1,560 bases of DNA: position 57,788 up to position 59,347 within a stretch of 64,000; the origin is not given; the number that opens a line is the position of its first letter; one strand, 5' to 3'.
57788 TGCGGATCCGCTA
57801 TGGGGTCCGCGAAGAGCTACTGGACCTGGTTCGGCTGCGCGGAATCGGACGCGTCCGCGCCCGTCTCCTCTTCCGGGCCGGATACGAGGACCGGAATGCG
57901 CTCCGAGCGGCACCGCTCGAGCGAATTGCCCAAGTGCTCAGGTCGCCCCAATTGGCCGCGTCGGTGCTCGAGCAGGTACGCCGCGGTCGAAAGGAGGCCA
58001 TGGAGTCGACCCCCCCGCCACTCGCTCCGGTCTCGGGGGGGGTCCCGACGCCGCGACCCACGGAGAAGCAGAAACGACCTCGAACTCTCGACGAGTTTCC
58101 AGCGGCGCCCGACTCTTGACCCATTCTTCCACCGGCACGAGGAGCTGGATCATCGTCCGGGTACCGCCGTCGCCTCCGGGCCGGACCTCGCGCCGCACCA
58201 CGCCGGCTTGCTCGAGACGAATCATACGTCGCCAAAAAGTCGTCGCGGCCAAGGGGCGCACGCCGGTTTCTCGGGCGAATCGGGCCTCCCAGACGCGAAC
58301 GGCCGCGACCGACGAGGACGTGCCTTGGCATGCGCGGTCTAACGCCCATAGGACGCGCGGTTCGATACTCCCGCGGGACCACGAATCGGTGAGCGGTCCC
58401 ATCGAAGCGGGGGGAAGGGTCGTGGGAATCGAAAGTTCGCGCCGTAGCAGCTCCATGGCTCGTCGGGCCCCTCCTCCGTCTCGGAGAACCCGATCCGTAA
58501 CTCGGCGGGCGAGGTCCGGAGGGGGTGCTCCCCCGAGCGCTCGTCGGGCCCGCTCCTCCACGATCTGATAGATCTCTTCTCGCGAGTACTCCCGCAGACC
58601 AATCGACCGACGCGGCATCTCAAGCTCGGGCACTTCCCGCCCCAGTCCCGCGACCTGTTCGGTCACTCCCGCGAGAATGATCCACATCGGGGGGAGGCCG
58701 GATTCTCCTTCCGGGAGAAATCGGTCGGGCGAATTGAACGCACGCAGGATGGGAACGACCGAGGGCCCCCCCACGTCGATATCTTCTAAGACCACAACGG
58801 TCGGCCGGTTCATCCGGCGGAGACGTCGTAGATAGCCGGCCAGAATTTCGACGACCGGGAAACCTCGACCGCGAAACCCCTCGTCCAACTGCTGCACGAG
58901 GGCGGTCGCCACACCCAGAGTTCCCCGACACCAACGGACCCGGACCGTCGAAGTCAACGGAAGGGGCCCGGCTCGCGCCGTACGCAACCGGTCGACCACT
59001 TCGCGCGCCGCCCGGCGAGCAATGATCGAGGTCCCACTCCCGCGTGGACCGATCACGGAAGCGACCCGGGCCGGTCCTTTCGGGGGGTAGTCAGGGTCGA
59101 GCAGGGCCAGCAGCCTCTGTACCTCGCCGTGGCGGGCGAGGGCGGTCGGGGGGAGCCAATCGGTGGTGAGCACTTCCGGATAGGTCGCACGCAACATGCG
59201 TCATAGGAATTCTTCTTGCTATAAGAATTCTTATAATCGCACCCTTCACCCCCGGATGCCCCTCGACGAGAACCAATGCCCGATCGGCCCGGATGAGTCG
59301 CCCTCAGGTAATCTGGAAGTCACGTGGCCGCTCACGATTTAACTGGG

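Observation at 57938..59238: Orc1/Cdc6 paralog with a lysine-less Walker A, overlapping Hel308 by about 180 bp, behind an AT-rich palindromic promoter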

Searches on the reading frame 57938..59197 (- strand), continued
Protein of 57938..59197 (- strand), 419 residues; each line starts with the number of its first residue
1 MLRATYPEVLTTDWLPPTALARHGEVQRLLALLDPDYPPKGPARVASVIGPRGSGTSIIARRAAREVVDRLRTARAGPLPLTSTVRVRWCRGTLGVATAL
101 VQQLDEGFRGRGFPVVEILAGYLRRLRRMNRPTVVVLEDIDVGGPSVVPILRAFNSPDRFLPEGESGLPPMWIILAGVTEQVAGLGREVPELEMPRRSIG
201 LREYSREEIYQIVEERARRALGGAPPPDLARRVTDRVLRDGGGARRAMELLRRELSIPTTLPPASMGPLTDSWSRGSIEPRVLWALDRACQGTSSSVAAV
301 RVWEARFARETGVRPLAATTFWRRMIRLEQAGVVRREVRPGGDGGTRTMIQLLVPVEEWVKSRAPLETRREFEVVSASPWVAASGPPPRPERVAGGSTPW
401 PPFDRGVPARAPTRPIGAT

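Call 67: search_solved_structures(query=P0349, max_evalue=0.001)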
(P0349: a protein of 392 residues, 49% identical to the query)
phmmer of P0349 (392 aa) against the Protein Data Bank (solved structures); distinct sequences matched with E-value up to 0.001: 12.
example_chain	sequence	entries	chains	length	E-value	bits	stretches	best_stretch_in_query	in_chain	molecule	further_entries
1fnn_A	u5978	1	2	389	1.9e-43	152.5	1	14-383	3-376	CELL DIVISION CONTROL PROTEIN 6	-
2qby_A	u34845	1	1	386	3.9e-40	141.5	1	21-376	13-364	Cell division control protein 6 homolog 1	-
2v1u_A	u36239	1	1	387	1.5e-39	139.6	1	12-376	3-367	CELL DIVISION CONTROL PROTEIN 6 HOMOLOG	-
1w5s_A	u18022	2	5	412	2.8e-23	86.1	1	13-389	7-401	ORIGIN RECOGNITION COMPLEX SUBUNIT 2 ORC2 | ORC2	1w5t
2qby_B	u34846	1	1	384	6.2e-19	71.8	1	25-377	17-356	Cell division control protein 6 homolog 3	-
4xgc_A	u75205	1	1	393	5.3e-08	35.8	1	23-316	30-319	Origin recognition complex subunit 1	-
7jgr_A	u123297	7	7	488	9.9e-08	34.9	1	23-316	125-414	Origin recognition complex subunit 1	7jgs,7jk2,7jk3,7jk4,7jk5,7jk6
5uj7_C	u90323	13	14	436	2.6e-07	33.5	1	36-224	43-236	Origin recognition complex subunit 4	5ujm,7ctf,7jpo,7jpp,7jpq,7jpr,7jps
7cte_D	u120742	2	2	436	2.6e-07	33.5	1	36-224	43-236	Origin recognition complex subunit 4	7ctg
8rwv_F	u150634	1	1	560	0.00013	24.7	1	25-266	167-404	Cell division control protein 6 homolog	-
8s0e_G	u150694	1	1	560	0.00013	24.6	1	25-266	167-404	Cell division control protein 6 homolog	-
7jgr_G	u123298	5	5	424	0.00023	23.8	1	29-284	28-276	Cell division control protein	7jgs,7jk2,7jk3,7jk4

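Call 69: find_encoding_contigs(protein=P0188, flank=8000, max_places=3)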
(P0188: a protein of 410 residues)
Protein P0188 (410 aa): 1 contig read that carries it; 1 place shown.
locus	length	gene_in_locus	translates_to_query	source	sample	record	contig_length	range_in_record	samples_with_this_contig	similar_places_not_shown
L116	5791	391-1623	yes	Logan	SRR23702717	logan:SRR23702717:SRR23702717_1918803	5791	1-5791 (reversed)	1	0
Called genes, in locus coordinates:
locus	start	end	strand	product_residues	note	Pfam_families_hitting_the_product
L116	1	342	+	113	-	?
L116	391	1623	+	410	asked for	-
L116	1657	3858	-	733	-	PF00270:DEAD, PF04851:ResIII (weak), PF22527:DEXQc_Suv3 (faint), PF00271:Helicase_C (weak), PF20470:HTH_61 (weak), PF21280:Helicase_dom4_arc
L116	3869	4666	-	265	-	PF00731:AIRC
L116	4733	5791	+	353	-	?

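Call 87: find_related_loci(query=A1, collection=viral_contigs, flank=5000)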
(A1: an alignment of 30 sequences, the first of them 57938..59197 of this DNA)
Query A1 (419 aa) in viral_contigs; peptide patterns used: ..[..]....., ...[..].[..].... (x = any residue, [..] = any of these).
13 stretches matched a pattern, but none encodes a relative of the query by tblastn (E <= 1e-3).

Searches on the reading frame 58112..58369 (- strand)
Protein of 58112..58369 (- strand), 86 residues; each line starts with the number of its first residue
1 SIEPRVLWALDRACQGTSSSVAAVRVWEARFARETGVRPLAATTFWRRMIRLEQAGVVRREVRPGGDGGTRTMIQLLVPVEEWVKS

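Call 76: search_solved_structures(query=window:58112-58369:-, max_evalue=10, show_alignments=5)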
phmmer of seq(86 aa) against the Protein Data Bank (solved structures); distinct sequences matched with E-value up to 10: 7.
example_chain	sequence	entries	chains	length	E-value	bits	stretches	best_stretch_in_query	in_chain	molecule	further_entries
3i4p_A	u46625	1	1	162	0.32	14.9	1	40-64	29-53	Transcriptional regulator, AsnC family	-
1bwf_Y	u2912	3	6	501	0.44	14.5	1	36-67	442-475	GLYCEROL KINASE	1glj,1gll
1bo5_O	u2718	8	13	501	0.45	14.4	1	36-67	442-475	PROTEIN (GLYCEROL KINASE) | GLYCEROL KINASE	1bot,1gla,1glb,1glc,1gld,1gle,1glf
1bu6_O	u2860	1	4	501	0.45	14.4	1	36-67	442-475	PROTEIN (GLYCEROL KINASE)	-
5zqh_A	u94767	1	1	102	1.1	13.1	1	31-84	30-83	PadR family transcriptional regulator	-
6yca_A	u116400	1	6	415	1.2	13.1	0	25-59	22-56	Uncharacterized N-acetyltransferase D2E76_00625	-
3ezw_A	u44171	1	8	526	1.3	13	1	36-67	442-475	Glycerol kinase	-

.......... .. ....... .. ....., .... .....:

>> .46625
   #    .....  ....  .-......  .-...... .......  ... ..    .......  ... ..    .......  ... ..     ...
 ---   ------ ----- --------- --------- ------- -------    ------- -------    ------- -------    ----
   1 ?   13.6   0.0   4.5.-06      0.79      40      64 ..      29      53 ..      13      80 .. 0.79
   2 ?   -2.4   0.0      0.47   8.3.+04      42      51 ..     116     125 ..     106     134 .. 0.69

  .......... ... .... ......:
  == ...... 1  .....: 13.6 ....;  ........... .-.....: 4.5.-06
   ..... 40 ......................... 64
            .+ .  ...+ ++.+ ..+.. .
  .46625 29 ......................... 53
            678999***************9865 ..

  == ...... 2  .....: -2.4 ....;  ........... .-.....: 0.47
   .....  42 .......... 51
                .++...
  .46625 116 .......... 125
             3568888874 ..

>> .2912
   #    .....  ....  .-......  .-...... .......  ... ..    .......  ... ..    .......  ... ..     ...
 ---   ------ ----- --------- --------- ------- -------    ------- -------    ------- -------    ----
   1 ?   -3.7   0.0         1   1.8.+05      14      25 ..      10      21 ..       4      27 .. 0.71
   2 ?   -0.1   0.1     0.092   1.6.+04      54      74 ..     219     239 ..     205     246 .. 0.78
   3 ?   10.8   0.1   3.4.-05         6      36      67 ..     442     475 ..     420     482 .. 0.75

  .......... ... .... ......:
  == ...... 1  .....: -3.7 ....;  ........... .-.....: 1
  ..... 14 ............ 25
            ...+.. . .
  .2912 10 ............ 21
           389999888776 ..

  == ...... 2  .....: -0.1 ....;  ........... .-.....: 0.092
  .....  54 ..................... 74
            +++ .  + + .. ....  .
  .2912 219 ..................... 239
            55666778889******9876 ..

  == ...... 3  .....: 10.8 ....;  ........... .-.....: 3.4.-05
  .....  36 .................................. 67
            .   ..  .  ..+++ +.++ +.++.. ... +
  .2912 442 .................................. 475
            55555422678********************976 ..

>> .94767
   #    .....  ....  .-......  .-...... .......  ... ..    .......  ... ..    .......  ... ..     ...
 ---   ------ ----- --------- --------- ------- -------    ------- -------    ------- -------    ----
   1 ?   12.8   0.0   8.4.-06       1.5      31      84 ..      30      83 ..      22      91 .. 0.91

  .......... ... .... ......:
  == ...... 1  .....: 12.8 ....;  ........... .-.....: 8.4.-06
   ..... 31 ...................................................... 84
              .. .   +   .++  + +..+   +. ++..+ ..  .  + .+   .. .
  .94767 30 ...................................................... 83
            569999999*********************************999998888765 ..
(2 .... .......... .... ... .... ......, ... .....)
